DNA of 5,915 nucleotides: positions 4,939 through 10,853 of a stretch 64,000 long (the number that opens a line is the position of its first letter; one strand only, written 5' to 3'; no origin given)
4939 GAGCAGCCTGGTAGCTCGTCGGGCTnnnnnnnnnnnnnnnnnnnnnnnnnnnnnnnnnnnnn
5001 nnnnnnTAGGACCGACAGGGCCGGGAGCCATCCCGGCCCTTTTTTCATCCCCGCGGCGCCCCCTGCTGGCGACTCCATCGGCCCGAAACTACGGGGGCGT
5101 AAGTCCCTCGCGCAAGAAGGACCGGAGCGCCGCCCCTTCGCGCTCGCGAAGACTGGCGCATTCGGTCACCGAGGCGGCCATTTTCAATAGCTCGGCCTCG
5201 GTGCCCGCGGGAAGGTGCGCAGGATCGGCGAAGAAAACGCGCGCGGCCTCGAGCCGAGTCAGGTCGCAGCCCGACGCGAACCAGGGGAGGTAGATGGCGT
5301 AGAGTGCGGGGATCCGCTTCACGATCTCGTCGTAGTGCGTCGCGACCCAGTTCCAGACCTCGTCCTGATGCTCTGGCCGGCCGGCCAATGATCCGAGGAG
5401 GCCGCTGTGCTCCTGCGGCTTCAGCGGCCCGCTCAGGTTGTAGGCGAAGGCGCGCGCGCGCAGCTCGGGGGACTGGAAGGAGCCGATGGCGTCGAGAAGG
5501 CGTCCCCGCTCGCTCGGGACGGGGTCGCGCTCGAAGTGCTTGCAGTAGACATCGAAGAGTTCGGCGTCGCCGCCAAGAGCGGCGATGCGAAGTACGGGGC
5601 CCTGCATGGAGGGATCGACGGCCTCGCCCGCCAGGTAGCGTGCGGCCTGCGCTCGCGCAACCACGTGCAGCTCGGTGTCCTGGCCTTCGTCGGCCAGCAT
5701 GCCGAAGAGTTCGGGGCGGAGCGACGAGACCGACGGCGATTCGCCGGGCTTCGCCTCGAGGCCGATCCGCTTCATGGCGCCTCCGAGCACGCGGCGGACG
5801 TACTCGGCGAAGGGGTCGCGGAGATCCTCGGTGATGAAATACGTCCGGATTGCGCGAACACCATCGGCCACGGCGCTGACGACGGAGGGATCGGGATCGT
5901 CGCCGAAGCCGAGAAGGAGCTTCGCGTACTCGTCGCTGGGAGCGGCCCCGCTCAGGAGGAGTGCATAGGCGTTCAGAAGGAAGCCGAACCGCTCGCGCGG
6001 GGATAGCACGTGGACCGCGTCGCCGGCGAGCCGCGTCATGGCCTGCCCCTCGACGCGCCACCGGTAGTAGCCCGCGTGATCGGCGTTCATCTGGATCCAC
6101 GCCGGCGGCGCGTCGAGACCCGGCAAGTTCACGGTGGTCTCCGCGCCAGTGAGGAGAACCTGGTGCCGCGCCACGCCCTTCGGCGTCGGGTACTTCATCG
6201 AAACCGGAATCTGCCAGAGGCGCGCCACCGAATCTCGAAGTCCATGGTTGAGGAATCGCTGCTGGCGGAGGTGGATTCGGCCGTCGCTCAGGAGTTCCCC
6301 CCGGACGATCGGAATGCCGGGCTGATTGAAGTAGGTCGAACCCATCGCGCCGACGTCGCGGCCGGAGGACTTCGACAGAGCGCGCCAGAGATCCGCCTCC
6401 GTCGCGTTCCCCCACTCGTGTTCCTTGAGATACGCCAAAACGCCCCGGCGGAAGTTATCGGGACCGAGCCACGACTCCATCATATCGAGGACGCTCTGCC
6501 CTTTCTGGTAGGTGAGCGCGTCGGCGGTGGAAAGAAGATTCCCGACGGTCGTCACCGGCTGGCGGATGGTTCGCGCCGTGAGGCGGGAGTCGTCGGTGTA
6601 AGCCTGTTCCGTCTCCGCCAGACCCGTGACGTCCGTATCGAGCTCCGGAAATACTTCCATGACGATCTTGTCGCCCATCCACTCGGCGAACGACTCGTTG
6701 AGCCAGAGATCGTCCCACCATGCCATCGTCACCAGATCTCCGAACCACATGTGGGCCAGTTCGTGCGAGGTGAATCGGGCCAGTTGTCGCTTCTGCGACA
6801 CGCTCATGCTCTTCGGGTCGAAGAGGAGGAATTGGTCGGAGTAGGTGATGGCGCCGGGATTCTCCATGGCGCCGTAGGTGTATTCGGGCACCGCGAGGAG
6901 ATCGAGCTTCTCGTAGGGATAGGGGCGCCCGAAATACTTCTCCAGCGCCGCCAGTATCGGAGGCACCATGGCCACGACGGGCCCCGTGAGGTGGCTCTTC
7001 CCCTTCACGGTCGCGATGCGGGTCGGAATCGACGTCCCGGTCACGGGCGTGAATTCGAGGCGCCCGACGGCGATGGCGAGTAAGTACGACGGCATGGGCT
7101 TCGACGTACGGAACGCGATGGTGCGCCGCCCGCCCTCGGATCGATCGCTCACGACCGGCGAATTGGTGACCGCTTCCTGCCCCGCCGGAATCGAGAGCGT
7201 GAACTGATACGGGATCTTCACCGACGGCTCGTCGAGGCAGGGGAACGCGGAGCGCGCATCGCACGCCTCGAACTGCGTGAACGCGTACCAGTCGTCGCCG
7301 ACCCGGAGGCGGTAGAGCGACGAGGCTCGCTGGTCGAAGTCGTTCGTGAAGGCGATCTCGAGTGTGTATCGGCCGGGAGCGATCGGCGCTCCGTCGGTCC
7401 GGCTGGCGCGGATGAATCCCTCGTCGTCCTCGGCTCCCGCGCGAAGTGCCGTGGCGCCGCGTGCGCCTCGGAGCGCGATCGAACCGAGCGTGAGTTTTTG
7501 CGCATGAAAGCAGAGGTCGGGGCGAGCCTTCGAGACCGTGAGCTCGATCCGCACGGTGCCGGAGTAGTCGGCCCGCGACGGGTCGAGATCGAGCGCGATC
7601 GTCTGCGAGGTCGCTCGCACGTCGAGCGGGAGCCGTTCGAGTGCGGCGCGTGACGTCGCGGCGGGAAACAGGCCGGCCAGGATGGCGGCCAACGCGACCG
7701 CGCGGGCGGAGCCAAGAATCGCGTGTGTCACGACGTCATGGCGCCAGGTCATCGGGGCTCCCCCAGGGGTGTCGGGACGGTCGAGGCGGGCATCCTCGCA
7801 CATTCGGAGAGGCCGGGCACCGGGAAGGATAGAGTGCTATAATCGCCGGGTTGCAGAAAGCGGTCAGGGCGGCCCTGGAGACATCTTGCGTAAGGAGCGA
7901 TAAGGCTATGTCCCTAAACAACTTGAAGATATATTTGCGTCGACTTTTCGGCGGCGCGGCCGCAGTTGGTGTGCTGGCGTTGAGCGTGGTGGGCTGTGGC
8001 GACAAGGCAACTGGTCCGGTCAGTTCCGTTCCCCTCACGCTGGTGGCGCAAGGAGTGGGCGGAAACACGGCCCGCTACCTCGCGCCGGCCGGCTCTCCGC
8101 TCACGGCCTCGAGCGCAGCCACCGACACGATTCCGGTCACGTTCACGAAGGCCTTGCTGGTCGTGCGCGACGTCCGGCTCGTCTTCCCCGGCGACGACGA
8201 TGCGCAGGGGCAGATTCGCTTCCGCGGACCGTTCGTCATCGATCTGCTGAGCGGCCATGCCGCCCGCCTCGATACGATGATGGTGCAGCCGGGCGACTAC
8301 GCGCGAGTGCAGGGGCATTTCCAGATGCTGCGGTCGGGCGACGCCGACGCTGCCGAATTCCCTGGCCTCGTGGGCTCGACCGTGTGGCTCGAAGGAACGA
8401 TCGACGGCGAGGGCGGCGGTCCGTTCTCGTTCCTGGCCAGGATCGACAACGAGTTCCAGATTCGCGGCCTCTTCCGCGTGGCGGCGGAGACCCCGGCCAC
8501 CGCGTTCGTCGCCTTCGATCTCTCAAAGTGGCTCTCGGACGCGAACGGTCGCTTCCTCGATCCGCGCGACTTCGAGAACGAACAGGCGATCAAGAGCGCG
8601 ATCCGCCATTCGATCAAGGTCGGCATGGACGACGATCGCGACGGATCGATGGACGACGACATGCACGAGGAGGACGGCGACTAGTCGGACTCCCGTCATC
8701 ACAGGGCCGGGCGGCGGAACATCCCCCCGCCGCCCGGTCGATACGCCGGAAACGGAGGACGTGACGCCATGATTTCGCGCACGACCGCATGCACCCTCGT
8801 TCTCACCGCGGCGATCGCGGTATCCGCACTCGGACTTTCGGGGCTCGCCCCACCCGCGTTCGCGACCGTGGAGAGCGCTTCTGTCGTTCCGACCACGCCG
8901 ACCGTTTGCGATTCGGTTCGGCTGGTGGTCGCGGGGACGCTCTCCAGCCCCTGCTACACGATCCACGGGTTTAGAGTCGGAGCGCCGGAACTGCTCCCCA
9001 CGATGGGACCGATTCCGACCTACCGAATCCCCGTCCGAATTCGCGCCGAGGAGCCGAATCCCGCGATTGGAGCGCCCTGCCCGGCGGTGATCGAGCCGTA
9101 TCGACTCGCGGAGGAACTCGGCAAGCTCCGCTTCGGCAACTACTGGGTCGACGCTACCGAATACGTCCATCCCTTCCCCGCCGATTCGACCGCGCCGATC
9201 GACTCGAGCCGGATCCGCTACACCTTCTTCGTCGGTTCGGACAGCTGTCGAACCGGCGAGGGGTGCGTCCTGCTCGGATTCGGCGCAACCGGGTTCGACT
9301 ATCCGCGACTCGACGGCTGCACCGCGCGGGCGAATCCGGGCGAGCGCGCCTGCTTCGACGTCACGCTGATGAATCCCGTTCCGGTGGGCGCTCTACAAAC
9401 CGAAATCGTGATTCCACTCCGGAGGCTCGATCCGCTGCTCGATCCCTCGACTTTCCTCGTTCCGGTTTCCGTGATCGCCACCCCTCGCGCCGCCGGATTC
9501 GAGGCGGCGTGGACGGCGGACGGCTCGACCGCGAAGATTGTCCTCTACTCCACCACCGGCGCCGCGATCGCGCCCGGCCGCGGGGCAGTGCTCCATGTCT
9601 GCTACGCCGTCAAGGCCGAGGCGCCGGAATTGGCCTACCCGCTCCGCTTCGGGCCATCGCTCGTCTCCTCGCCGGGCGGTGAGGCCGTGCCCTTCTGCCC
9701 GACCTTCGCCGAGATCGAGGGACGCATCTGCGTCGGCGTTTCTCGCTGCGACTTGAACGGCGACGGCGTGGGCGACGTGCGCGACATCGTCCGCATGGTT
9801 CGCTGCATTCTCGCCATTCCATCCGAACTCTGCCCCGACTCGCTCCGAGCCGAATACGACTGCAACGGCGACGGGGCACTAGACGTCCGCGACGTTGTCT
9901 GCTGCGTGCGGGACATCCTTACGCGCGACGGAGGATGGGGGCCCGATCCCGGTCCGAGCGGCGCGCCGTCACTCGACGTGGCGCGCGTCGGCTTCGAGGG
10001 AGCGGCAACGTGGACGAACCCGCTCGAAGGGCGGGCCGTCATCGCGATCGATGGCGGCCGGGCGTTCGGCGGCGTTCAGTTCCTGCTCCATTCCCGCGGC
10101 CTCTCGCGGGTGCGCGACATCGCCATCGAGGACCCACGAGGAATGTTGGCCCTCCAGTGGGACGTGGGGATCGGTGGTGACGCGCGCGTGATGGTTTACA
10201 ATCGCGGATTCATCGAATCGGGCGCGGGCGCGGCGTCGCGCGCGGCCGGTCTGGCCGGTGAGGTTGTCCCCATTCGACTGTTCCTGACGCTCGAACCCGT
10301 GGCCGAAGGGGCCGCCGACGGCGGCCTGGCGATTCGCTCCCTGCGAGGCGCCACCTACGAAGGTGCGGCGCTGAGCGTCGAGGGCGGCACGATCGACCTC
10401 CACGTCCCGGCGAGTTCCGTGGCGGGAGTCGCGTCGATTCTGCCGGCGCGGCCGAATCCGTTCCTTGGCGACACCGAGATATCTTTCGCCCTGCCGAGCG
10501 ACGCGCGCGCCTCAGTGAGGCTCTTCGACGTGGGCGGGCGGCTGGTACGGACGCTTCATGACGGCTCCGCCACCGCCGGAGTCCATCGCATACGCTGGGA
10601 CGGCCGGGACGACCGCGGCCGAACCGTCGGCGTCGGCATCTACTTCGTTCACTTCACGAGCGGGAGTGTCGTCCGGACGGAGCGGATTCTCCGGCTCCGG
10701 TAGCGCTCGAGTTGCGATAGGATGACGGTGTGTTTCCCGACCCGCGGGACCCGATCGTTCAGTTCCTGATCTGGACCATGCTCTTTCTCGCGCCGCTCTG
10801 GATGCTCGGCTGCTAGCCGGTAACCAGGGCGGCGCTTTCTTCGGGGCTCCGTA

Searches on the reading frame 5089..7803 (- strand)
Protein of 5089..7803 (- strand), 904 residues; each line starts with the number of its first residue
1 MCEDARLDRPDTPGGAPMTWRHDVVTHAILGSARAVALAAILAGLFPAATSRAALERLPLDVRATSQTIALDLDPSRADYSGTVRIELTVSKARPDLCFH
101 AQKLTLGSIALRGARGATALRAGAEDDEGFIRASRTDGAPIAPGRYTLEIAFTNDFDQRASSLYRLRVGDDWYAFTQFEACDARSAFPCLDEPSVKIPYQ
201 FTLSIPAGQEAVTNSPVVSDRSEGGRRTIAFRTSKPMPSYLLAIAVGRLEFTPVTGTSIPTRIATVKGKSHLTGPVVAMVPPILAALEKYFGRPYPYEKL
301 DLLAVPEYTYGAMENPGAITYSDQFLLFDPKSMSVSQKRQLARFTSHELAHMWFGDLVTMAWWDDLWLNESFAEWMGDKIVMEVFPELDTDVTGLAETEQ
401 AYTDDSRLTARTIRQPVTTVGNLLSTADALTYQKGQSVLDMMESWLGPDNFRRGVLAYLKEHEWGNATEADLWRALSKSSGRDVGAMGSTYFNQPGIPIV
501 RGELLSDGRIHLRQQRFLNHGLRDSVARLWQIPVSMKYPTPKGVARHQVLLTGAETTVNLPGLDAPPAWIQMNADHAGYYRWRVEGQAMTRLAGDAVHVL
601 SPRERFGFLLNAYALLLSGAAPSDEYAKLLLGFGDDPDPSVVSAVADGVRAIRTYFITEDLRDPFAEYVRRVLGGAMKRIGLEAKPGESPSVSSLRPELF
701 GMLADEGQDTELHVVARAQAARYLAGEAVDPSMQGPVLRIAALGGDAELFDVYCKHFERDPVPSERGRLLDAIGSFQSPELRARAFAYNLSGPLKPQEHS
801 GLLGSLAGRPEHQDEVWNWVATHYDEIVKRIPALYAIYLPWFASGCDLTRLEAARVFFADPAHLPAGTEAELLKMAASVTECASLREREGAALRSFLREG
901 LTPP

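Call 84: search_protein_families(library=pfam, proteins=[window:5089-7803:-], max_evalue=0.00001)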
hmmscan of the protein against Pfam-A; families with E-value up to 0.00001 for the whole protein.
window:5089-7803:- (904 aa): 3 families
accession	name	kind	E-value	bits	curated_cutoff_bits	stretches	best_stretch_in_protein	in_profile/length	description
PF01433.26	Peptidase_M1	-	1.2e-63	215.1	27.7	1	282-490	8-217/218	Peptidase family M1 domain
PF11838.14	ERAP1_C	-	3.1e-46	158.7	38.2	1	569-869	1-306/318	ERAP1-like C-terminal domain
PF17900.6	Peptidase_M1_N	-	3.9e-27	96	25.8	1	69-241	7-186/186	Peptidase M1 N-terminal domain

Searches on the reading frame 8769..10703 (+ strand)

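Call 84: search_protein_families(library=pfam, proteins=[window:8769-10703:+], max_evalue=0.00001)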
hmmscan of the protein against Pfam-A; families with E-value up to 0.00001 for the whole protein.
window:8769-10703:+ (644 aa): 1 family
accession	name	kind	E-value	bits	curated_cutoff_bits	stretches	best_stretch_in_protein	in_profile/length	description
PF13860.13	FlgD_ig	-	2.7e-09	37.3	27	1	566-628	7-72/79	FlgD Ig-like domain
